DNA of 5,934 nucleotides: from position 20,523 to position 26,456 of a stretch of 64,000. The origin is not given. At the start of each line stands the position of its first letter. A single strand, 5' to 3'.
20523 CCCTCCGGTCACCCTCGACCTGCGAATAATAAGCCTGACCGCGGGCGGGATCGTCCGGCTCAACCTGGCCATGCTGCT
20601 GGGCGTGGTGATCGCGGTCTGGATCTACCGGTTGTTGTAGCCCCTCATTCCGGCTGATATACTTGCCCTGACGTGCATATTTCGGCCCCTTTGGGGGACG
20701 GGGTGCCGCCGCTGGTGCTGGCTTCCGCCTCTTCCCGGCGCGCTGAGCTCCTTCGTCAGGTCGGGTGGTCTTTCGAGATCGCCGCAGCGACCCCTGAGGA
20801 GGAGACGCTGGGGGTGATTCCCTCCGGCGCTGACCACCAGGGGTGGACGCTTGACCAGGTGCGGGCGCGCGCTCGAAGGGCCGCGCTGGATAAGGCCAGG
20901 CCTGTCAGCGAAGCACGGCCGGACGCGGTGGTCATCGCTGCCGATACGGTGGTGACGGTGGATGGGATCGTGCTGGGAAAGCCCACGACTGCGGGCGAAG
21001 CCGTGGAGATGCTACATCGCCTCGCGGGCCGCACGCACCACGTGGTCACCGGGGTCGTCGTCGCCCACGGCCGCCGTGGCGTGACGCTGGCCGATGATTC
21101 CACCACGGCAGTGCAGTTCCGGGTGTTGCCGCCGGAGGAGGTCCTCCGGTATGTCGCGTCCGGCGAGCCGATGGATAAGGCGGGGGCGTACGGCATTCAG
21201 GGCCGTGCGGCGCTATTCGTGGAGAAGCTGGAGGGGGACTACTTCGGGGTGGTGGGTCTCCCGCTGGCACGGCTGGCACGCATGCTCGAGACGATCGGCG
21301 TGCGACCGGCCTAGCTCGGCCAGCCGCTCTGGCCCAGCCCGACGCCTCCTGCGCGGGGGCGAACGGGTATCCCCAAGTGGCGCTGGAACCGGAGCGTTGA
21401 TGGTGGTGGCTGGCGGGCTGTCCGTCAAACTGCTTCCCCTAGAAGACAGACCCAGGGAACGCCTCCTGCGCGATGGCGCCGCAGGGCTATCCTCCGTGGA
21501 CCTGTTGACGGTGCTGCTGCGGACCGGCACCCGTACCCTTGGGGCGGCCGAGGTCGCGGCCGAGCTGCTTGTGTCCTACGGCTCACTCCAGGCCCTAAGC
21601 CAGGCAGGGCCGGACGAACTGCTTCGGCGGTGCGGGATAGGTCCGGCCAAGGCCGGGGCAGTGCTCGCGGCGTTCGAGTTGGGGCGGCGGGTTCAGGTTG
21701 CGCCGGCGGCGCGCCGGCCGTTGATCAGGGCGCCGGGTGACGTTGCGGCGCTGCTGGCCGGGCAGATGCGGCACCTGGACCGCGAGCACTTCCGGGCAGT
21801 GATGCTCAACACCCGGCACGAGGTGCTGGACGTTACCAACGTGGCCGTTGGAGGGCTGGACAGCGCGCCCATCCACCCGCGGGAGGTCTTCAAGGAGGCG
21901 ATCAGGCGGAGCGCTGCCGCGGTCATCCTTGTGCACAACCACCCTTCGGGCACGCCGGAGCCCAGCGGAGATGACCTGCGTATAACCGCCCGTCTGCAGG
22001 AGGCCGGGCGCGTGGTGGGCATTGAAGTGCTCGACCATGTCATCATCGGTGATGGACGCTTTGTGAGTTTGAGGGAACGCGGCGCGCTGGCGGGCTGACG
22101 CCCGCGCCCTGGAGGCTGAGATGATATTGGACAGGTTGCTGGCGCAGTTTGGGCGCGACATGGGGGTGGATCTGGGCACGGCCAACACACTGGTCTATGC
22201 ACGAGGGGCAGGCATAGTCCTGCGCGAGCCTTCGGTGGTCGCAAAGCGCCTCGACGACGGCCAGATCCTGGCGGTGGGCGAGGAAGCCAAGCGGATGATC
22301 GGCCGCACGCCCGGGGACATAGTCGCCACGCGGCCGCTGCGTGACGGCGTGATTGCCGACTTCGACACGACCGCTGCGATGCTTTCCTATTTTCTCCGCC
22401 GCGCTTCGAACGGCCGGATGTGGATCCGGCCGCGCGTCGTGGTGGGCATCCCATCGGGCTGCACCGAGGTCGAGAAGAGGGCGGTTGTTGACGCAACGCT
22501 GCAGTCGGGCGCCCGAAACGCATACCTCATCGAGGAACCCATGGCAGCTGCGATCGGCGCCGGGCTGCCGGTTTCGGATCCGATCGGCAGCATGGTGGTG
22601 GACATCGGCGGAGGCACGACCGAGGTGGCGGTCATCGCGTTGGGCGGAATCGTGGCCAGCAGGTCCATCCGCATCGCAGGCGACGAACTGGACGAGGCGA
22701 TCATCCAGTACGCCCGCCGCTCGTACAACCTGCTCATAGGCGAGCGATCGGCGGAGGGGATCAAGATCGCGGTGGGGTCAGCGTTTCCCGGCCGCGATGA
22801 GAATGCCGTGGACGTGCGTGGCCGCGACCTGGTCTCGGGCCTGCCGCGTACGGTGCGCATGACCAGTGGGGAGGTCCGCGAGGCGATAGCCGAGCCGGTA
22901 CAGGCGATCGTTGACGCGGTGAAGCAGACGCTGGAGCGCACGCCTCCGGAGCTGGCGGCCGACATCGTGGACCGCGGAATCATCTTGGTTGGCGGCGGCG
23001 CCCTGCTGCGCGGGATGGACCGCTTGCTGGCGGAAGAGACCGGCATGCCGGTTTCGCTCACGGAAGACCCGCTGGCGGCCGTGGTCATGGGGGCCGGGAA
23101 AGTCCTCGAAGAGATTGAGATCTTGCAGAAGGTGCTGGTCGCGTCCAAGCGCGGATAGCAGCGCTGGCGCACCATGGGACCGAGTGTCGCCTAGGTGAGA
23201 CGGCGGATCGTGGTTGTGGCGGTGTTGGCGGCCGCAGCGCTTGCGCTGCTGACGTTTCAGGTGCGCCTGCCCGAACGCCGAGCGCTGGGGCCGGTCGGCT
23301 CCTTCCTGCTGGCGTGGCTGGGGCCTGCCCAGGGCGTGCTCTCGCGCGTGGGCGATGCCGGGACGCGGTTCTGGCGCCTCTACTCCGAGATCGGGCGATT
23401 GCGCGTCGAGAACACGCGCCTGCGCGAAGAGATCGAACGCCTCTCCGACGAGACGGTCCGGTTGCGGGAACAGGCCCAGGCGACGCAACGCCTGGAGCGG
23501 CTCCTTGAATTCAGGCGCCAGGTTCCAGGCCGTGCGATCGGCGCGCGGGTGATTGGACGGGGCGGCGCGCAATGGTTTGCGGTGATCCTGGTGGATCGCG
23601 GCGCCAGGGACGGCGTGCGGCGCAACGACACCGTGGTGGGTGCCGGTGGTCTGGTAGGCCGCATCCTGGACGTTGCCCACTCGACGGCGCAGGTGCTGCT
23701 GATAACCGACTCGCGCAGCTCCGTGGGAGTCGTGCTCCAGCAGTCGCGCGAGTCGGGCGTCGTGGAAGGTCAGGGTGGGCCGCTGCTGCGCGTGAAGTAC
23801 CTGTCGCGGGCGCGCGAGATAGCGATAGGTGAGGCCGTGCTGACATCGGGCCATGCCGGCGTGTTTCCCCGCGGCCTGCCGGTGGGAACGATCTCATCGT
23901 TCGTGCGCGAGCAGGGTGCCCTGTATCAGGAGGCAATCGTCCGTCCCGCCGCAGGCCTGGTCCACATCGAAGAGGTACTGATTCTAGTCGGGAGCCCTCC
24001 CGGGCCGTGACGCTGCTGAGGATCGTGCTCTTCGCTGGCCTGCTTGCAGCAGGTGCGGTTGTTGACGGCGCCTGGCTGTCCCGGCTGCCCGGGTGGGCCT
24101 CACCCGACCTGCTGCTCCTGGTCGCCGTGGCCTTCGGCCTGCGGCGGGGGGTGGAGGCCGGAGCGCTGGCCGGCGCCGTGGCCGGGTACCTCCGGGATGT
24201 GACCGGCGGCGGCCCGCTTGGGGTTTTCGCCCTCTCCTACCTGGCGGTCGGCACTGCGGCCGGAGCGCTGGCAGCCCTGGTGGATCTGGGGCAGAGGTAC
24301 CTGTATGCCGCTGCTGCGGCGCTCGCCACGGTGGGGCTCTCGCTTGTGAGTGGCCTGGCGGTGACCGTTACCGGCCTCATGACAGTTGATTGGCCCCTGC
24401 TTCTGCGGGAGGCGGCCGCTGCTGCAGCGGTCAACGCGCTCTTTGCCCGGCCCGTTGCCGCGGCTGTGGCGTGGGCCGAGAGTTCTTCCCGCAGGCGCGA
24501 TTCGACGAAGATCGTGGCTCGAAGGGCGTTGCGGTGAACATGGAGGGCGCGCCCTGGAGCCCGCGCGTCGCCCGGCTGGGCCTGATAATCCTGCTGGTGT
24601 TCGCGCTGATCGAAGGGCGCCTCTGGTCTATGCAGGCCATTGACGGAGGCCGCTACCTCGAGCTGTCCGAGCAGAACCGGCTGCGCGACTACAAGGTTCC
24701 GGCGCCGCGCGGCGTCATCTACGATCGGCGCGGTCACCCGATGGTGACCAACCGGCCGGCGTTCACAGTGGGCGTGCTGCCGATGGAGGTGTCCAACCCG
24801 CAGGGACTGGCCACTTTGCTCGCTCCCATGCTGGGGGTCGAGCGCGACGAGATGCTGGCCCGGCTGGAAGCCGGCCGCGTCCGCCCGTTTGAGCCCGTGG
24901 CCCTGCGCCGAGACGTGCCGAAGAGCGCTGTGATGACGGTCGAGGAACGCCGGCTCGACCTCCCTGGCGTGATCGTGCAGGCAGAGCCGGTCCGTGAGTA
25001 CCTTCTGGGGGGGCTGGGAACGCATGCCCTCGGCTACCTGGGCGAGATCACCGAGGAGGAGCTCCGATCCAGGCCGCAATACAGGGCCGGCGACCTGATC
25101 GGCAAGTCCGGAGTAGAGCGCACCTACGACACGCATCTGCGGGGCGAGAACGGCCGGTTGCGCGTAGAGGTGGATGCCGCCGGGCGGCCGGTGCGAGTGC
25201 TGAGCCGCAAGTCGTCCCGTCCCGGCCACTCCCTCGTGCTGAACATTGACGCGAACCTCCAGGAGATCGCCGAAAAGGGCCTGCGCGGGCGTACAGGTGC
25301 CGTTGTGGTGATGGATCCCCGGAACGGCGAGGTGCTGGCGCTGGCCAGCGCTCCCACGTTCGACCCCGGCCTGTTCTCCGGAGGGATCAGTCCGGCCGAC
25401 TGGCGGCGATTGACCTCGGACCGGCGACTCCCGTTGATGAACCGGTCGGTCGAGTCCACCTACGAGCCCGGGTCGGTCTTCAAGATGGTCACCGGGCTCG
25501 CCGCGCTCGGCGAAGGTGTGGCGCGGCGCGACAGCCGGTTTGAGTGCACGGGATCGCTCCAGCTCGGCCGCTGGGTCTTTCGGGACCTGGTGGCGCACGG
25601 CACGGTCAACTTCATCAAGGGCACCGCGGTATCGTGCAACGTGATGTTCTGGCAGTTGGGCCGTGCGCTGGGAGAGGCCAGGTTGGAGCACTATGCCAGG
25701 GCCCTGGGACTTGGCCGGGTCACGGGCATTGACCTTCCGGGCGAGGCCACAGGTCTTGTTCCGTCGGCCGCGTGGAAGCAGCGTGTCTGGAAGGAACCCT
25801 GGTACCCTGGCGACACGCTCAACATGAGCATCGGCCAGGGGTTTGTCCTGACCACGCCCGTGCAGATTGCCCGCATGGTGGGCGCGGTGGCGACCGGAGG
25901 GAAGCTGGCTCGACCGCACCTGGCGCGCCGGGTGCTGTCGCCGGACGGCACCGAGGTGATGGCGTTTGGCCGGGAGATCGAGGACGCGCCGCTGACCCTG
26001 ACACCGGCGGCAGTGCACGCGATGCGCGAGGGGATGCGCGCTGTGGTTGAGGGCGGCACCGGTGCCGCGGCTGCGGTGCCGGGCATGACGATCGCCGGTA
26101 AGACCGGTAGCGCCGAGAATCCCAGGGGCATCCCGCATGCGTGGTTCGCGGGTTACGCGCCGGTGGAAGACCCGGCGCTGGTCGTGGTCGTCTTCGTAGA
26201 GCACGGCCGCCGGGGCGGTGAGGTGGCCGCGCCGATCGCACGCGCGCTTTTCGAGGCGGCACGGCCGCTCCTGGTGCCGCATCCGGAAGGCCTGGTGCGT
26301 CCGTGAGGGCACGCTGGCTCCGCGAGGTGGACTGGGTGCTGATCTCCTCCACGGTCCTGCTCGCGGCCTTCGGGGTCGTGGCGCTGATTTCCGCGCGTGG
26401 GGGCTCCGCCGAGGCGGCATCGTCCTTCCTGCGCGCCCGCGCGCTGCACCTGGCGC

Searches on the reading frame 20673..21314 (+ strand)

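Call 52: search_protein_families(library=pfam, proteins=[window:20673-21314:+], max_evalue=0.00001)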
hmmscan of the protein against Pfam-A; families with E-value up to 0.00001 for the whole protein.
window:20673-21314:+ (213 aa): 1 family
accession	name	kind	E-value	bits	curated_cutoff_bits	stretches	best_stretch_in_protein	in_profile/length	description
PF02545.19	Maf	-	4.1e-56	190.1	27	1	13-207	1-186/187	Maf-like protein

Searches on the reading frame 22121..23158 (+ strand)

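Call 52: search_protein_families(library=pfam, proteins=[window:22121-23158:+], max_evalue=0.00001)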
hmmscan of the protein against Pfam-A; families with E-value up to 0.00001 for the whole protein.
window:22121-23158:+ (345 aa): 4 families
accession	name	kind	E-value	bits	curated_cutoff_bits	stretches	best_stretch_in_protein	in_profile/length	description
PF06723.19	MreB_Mbl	-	4.6e-145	483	27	1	12-336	2-326/327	MreB/Mbl protein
PF14450.12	FtsA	-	8.6e-12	46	31.8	1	158-316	1-112/127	Cell division protein FtsA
PF00022.25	Actin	-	9.6e-10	38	27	0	37-200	31-189/410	Actin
PF00012.26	HSP70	-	2.5e-09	36.4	20.6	1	105-202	135-238/599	Hsp70 protein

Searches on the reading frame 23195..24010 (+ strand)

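Call 52: search_protein_families(library=pfam, proteins=[window:23195-24010:+], max_evalue=0.00001)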
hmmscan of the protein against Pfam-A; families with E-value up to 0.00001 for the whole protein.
window:23195-24010:+ (271 aa): 1 family
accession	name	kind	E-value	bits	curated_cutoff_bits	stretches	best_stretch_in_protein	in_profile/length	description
PF04085.20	MreC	-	4.6e-41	140.5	28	1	119-264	1-146/147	Rod shape-determining protein MreC, barrel core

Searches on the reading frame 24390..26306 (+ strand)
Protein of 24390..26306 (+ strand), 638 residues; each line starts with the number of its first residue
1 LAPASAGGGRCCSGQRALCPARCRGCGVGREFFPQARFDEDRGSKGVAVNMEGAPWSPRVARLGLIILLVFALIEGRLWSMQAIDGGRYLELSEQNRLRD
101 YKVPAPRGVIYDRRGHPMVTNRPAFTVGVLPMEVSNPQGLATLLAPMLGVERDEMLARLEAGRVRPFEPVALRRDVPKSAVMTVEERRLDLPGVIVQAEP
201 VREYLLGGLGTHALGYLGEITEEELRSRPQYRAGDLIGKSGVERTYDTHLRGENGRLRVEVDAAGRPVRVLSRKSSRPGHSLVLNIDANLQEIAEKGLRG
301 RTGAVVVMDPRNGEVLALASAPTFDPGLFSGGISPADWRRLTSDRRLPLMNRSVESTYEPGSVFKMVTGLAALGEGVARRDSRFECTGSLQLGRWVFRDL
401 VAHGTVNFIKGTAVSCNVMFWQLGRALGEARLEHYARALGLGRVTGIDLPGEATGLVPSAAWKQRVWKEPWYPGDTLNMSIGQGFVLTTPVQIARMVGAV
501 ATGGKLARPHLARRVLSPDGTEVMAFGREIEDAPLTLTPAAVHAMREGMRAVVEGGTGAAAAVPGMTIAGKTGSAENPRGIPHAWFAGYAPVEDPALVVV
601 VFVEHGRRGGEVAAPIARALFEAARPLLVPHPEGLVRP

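Call 52: search_protein_families(library=pfam, proteins=[window:24390-26306:+], max_evalue=0.00001)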
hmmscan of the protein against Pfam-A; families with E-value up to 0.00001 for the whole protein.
window:24390-26306:+ (638 aa): 2 families
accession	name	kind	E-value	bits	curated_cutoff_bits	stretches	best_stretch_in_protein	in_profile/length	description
PF00905.27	Transpeptidase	-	1.7e-60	205.2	22.1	1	303-621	1-298/299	Penicillin binding protein transpeptidase domain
PF03717.20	PBP_dimer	-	4.8e-44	151.4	24.4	1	103-270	2-178/180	Penicillin-binding Protein dimerisation domain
